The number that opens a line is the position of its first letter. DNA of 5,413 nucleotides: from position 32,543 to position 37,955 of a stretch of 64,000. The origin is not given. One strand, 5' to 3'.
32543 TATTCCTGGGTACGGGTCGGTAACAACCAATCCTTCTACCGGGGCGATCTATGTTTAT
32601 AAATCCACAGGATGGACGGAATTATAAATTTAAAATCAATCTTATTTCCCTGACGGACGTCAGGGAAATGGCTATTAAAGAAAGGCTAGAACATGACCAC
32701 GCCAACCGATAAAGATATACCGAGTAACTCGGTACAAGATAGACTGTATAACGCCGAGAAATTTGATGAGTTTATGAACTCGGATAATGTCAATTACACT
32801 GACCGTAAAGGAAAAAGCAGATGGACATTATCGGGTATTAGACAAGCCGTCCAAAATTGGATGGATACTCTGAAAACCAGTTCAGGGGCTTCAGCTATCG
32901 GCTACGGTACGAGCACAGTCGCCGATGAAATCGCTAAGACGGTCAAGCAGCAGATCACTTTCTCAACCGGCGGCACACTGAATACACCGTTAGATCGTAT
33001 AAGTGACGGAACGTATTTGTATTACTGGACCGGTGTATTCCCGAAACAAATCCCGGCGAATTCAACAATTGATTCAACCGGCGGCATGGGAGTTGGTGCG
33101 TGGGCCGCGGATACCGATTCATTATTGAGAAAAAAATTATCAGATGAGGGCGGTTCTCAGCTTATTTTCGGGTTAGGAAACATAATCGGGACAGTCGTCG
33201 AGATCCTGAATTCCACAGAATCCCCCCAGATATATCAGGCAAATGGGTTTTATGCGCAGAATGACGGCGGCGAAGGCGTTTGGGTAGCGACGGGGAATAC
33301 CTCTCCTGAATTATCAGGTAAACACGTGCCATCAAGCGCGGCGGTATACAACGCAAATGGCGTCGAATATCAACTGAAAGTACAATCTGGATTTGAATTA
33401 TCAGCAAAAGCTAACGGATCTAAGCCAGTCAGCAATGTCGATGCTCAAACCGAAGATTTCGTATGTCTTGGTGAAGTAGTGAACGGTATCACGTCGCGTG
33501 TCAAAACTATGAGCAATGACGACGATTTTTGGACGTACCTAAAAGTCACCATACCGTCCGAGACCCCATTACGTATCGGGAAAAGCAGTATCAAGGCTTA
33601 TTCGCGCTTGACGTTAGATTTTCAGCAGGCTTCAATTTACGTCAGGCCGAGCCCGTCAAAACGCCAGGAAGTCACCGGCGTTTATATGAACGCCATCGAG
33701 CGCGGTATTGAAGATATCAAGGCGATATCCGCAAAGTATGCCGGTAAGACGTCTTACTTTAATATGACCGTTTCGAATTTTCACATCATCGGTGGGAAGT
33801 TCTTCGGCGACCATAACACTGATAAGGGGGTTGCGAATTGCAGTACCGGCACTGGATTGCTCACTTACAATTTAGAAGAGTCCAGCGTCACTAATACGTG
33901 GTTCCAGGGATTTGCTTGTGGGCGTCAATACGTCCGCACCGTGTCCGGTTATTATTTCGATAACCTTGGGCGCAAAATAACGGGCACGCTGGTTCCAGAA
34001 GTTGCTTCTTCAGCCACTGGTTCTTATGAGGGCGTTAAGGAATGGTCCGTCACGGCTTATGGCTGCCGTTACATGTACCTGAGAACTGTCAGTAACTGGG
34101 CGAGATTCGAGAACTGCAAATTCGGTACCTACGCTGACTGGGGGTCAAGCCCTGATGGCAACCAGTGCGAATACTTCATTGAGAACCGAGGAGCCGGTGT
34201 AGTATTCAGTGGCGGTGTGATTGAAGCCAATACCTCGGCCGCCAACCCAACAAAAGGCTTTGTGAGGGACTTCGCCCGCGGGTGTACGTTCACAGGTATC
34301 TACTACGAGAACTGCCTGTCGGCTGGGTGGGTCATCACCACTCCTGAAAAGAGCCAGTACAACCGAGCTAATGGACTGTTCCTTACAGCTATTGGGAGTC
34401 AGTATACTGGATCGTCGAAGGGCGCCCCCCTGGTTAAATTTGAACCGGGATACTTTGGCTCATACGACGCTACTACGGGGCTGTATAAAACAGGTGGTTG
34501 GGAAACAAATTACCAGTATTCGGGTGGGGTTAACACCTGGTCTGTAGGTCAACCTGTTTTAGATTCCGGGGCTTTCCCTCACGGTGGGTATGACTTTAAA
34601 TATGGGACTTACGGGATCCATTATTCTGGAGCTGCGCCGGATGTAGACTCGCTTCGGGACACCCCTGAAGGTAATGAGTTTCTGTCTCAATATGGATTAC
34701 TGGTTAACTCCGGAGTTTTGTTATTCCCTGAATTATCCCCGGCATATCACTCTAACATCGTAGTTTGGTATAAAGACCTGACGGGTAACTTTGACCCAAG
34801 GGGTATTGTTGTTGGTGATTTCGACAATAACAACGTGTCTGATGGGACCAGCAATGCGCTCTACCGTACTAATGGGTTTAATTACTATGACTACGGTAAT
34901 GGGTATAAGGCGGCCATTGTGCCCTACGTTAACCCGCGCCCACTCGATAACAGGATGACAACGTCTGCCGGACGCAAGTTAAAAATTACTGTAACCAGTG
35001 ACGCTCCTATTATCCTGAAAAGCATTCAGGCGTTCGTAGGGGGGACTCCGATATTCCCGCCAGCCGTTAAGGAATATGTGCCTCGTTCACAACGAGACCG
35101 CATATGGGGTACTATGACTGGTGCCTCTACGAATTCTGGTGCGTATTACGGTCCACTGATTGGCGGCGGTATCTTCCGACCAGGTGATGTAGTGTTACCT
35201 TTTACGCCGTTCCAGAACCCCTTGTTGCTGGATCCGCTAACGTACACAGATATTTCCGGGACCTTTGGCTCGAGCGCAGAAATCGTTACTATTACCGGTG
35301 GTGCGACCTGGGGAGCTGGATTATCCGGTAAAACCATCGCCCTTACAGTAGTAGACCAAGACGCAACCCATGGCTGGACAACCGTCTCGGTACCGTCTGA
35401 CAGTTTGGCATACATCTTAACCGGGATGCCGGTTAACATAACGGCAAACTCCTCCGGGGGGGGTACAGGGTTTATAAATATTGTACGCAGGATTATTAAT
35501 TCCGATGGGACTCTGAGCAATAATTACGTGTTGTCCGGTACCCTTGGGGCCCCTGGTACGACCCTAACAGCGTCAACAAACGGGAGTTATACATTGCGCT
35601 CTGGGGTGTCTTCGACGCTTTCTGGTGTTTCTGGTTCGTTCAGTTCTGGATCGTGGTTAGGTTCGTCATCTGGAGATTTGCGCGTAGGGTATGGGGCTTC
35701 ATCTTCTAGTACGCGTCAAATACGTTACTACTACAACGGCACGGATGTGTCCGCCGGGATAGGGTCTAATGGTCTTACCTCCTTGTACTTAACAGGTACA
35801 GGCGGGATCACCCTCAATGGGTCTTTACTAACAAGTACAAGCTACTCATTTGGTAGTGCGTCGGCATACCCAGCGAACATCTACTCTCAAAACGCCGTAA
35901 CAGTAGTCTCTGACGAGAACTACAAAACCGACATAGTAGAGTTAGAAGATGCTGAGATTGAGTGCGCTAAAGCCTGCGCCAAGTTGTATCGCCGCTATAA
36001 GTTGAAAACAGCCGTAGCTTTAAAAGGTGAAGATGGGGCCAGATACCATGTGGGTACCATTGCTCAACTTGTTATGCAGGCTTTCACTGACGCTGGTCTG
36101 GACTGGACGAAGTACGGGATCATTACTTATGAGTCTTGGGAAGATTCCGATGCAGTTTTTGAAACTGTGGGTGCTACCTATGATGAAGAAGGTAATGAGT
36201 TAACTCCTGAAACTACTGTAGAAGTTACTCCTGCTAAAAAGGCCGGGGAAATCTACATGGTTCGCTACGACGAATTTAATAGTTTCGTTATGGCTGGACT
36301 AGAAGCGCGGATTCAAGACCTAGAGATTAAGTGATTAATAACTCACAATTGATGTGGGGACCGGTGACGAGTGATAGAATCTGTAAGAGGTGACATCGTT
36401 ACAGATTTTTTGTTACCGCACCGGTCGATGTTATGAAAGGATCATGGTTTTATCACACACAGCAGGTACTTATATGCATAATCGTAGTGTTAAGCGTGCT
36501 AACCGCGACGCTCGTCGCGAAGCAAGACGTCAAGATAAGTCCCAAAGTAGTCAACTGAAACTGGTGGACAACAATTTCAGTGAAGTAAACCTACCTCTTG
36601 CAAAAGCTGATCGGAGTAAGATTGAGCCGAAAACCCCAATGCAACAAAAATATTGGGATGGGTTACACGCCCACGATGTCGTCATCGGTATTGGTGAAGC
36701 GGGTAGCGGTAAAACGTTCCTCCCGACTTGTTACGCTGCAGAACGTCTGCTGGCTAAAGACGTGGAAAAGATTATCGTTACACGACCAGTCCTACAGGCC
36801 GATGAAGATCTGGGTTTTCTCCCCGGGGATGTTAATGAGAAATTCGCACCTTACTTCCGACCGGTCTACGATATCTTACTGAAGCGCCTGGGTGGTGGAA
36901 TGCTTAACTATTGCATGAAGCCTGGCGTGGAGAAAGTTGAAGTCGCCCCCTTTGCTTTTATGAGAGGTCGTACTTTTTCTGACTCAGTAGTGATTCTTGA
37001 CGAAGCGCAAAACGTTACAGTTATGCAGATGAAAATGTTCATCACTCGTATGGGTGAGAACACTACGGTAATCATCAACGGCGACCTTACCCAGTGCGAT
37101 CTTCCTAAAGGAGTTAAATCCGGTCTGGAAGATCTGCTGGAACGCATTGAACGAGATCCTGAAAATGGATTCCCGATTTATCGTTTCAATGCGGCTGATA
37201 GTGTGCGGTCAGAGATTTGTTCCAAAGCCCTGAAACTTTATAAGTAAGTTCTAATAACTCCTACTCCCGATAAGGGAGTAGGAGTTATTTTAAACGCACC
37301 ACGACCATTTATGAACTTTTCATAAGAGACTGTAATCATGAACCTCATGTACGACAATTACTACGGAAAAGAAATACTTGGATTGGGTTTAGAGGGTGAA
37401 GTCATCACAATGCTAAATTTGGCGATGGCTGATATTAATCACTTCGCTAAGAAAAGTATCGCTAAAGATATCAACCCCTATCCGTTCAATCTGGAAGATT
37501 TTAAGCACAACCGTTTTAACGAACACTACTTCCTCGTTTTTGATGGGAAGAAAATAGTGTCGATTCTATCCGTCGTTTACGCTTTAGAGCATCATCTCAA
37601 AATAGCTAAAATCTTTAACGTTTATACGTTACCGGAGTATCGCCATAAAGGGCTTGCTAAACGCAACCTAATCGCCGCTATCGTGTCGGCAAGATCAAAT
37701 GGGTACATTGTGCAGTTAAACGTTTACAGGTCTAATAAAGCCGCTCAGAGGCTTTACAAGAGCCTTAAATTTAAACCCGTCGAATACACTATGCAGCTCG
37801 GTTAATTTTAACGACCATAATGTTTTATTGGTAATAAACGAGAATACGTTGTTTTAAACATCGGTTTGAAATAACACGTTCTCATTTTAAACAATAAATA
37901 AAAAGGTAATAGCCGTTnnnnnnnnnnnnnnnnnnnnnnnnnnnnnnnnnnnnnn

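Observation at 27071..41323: Receptor-binding cassette: four paralogous tailspike/fibre genes sharing one anchor domain, one of them inverted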

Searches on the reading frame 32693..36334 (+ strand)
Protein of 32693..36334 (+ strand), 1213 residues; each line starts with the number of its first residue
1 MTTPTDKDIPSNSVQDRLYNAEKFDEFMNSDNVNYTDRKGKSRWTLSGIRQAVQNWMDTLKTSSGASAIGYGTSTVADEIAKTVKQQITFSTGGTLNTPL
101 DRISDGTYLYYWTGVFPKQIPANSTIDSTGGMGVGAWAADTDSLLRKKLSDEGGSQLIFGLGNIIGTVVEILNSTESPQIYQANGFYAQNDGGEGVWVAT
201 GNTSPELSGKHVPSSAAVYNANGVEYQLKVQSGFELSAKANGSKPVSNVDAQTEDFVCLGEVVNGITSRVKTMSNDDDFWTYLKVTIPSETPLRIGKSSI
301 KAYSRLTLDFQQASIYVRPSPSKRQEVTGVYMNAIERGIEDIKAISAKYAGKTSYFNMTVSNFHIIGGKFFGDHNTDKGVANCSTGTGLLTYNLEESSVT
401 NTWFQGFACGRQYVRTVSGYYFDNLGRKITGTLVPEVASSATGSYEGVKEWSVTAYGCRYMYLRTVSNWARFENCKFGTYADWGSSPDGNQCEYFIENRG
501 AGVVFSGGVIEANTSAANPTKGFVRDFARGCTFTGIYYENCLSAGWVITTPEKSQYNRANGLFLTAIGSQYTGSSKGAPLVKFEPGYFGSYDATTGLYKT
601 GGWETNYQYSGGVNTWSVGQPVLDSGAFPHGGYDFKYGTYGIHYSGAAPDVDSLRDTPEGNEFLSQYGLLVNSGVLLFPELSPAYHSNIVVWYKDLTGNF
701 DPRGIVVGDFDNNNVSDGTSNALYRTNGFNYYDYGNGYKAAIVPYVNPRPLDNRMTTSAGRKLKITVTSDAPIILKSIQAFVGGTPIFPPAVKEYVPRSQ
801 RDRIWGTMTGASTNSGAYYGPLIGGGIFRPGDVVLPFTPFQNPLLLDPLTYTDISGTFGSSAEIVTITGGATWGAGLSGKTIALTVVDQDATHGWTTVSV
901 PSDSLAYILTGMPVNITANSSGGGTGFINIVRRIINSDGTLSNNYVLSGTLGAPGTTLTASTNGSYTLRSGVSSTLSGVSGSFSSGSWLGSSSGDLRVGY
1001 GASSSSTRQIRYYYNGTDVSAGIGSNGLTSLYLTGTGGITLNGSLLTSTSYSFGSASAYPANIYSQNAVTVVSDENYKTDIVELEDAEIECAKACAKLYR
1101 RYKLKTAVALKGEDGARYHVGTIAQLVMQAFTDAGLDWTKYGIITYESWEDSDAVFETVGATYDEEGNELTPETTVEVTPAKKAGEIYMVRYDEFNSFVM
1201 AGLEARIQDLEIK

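Call 5: search_protein_families(library=pfam, proteins=[window:32693-36334:+], max_evalue=0.01)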
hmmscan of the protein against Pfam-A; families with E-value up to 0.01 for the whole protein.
window:32693-36334:+ (1213 aa): 2 families
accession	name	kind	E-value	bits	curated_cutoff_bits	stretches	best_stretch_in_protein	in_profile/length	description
PF18668.6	Tail_spike_N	-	8.2e-15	55.1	25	1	77-138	3-66/70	Tail spike TSP1/Gp66 receptor binding N-terminal domain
PF13884.11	Peptidase_S74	-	9.7e-09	35.8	22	1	1073-1136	1-58/58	Chaperone of endosialidase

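Call 6: search_protein_families(library=phrogs, proteins=[window:32693-36334:+], max_evalue=0.001)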
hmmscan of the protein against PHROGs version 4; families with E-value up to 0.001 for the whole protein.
window:32693-36334:+ (1213 aa): 26 families (the best 25 are shown)
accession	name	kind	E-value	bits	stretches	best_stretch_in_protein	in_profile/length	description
phrog_15695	-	tail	0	1318.1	1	160-1212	195-1283/1284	tail fiber protein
phrog_7121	-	tail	8.6e-43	147.5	1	930-1211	662-917/927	tail fiber protein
phrog_1171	-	tail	3.1e-31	109.6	1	1003-1211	742-945/954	tail spike protein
phrog_27613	-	tail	2.2e-26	93.4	1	991-1207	563-770/779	tail protein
phrog_17635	-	tail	1.5e-24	87.3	2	1050-1199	580-711/721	tail fiber protein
phrog_14895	-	tail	1e-23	84.7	1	937-1207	374-620/632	tail spike protein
phrog_14879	-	tail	8.9e-21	75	1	36-173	38-178/642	tail fiber protein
phrog_38424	-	unknown function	7.2e-18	65.6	1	1031-1212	301-486/488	-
phrog_24159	-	tail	7.2e-17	61.9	1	1048-1212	815-968/972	tail fiber protein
phrog_24369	-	tail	7.9e-16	57.8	1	1038-1211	1227-1391/1396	tail fiber protein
phrog_7992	-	tail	1.1e-15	57.9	1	89-209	429-547/1163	tail spike protein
phrog_21878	-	tail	1.6e-13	50.6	1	19-156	5-125/810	tail fiber protein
phrog_15455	-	tail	2.2e-13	50.6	1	2-161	3-128/652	tail fiber protein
phrog_19921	-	tail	5.1e-12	45.8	1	1042-1165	747-871/952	tail spike protein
phrog_38183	-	tail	5.2e-12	45.8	1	53-182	67-191/643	tail protein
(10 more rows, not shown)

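Call 23: search_solved_structures(query=window:32693-36334:+, max_evalue=0.01)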
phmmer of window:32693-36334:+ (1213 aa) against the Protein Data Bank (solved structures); distinct sequences matched with E-value up to 0.01: 10.
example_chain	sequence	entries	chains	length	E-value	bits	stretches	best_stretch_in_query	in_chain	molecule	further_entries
6eu4_A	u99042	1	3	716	6.6e-37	130.1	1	1048-1152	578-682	Tail spike protein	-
9vvr_A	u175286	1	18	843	3.3e-22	81.4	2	937-1151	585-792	Tail spike protein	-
9occ_G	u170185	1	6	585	6.9e-14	53.9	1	2-161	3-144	Putative tail protein gp13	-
3gud_A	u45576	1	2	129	8.6e-14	53.5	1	1073-1208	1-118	Neck appendage protein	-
4uw8_A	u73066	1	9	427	2.7e-13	51.9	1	1037-1211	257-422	L-SHAPED TAIL FIBER PROTEIN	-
7y5s_A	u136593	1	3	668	9.8e-11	43.4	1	1015-1211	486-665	phage tail fiber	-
4oj5_A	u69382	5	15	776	2.4e-08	35.5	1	67-188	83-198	Tailspike protein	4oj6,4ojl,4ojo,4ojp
6nw9_A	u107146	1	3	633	1e-06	30.1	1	68-151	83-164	Tailspike protein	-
5w6f_A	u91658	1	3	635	1e-06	30.1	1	68-151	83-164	tailspike protein 3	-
9lna_A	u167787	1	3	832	1.5e-06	29.6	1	89-159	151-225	Tail fibers protein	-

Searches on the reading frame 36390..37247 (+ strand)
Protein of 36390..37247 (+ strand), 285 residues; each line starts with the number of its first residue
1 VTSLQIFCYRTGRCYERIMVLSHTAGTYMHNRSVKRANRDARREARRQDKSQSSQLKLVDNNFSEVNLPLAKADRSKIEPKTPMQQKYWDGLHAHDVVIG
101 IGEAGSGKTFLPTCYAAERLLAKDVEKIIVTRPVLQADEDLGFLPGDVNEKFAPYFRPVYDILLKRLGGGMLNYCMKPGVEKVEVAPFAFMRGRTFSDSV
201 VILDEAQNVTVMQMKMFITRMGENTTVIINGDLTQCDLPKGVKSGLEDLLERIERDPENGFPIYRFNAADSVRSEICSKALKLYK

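Call 5: search_protein_families(library=pfam, proteins=[window:36390-37247:+], max_evalue=0.01)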
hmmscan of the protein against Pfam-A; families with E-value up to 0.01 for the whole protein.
window:36390-37247:+ (285 aa): 5 families
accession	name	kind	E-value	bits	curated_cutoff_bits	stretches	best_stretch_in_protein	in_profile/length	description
PF02562.22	PhoH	-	8.5e-73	244.6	27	1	77-284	1-204/205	PhoH-like protein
PF13245.12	AAA_19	-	1.9e-06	28.5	25.1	1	93-235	9-128/134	AAA domain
PF13604.12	AAA_30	-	9.3e-05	22.7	27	1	93-236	14-128/191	AAA domain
PF00270.35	DEAD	-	0.00058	20.1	26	0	82-133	1-53/167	DEAD/DEAH box helicase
PF13401.12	AAA_22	-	0.0038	18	27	0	101-119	11-29/130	AAA domain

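Call 6: search_protein_families(library=phrogs, proteins=[window:36390-37247:+], max_evalue=0.001)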
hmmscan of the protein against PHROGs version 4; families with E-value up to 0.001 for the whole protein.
window:36390-37247:+ (285 aa): 4 families
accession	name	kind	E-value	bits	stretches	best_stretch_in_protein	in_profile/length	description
phrog_170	-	other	5.8e-77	260.3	1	37-284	39-277/323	PhoH-like phosphate starvation-inducible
phrog_2765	-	other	3e-40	139.4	1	55-253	222-416/443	PhoH-like phosphate starvation-inducible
phrog_32482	-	other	4.1e-14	53.1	1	106-246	406-542/589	PhoH-like phosphate starvation-inducible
phrog_979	-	head and packaging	9.6e-05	22.2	0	51-132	123-203/642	terminase large subunit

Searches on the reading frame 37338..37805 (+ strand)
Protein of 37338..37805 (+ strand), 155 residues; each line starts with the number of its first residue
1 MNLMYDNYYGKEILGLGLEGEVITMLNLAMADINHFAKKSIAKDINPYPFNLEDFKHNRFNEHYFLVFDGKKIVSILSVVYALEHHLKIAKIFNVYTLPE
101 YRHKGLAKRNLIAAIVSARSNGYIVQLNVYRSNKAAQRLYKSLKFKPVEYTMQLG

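Call 5: search_protein_families(library=pfam, proteins=[window:37338-37805:+], max_evalue=0.01)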
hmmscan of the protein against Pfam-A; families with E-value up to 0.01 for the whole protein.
window:37338-37805:+ (155 aa): 8 families
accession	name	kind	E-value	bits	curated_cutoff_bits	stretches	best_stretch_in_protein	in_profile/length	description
PF00583.31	Acetyltransf_1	-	2.5e-12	47.5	20.7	1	52-145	23-116/116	Acetyltransferase (GNAT) family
PF13508.13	Acetyltransf_7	-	4.9e-09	36.9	27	1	61-146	2-83/84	Acetyltransferase (GNAT) domain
PF08445.16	FR47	-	2.3e-07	31.1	22.1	1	85-148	17-80/86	FR47-like protein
PF12746.13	GNAT_acetyltran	-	4e-06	27.1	26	1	28-147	126-236/243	GNAT acetyltransferase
PF13673.13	Acetyltransf_10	-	2.5e-05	24.7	23.6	1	61-149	30-111/128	Acetyltransferase (GNAT) domain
PF08444.16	Gly_acyl_tr_C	-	0.00066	20.3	27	1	95-149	25-79/89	Aralkyl acyl-CoA:amino acid N-acyltransferase, C-terminal region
PF17013.11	Acetyltransf_15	-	0.00081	19.3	35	1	84-152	67-143/210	Putative acetyl-transferase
PF13527.13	Acetyltransf_9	-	0.0035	17.8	25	1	53-126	31-109/127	Acetyltransferase (GNAT) domain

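Call 6: search_protein_families(library=phrogs, proteins=[window:37338-37805:+], max_evalue=0.001)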
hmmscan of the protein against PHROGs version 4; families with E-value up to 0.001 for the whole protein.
window:37338-37805:+ (155 aa): 2 families
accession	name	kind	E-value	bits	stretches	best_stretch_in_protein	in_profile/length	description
phrog_1249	-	other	5.7e-13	50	1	46-153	37-154/180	acetyltransferase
phrog_3810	-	other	4.1e-09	37.6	1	66-152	63-149/155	acetyltransferase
